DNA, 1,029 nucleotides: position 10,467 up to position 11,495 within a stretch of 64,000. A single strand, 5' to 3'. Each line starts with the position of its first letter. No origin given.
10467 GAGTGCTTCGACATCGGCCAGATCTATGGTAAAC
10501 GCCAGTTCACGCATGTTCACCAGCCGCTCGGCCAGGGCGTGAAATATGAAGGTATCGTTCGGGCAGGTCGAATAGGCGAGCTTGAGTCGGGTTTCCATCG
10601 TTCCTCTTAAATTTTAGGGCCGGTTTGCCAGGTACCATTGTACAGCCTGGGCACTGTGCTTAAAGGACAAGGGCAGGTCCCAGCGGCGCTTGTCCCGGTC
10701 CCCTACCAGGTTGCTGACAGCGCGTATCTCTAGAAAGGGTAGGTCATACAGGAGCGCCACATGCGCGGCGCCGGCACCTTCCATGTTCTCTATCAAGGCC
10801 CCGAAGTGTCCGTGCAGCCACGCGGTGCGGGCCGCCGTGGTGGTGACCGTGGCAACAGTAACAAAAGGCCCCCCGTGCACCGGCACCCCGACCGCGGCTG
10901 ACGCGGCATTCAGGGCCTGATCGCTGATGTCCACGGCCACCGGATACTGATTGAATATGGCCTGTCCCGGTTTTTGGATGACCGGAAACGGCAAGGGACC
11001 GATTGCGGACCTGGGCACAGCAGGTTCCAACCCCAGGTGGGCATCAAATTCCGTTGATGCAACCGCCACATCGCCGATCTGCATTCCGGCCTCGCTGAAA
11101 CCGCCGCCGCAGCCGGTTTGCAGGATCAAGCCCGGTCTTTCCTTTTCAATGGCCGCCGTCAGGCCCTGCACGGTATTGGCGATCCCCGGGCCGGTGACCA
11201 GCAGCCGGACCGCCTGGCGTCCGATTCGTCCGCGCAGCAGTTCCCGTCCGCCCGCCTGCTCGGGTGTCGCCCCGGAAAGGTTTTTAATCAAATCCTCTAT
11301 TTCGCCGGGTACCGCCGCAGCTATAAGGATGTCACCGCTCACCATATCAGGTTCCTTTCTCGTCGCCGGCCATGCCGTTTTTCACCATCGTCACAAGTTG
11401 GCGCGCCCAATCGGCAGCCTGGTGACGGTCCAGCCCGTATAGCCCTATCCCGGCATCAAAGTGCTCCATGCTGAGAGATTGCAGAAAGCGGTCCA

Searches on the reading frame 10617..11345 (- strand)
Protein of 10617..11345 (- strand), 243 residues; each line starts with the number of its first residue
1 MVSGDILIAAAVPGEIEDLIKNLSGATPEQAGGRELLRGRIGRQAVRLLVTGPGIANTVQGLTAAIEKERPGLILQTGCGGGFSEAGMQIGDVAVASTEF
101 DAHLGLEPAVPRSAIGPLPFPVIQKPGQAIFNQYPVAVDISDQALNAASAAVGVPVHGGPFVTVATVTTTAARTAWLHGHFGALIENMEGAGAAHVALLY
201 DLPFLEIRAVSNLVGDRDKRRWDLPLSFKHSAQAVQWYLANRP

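Call 21: find_encoding_contigs(protein=window:10617-11345:-, flank=10000, max_places=2)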
Protein window:10617-11345:- (243 aa): 23 contigs read that carry it; 2 places shown.
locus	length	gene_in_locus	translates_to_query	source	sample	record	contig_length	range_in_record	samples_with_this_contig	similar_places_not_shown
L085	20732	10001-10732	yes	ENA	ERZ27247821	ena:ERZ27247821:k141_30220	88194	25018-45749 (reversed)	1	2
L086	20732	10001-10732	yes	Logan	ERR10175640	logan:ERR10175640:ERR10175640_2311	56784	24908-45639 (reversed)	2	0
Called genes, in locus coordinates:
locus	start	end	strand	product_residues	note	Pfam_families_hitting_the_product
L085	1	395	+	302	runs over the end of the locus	PF00763:THF_DHG_CYH, PF02882:THF_DHG_CYH_C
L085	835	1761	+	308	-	PF01551:Peptidase_M23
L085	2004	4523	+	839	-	PF07517:SecA_DEAD, PF00270:DEAD, PF01043:SecA_PP_bind, PF21090:P-loop_SecA, PF07516:SecA_SW, PF02810:SEC-C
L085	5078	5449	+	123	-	PF23198:PDE8A_N (weak), PF00072:Response_reg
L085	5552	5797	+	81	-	PF02617:ClpS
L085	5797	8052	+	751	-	PF02861:Clp_N, PF00158:Sigma54_activat (faint), PF00004:AAA, PF17871:AAA_lid_9, PF00004:AAA, PF07724:AAA_2, PF07728:AAA_5, PF10431:ClpB_D2-small, +7 more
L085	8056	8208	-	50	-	-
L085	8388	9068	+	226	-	PF03588:Leu_Phe_trans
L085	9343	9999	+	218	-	PF00440:TetR_N, PF16925:TetR_C_13 (weak)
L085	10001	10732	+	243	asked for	PF01048:PNP_UDP_1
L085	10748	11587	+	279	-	PF02621:VitK2_biosynth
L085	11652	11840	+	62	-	-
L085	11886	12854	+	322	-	PF01041:DegT_DnrJ_EryC1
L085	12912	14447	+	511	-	-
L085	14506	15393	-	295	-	PF00551:Formyl_trans_N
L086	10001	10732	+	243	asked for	PF01048:PNP_UDP_1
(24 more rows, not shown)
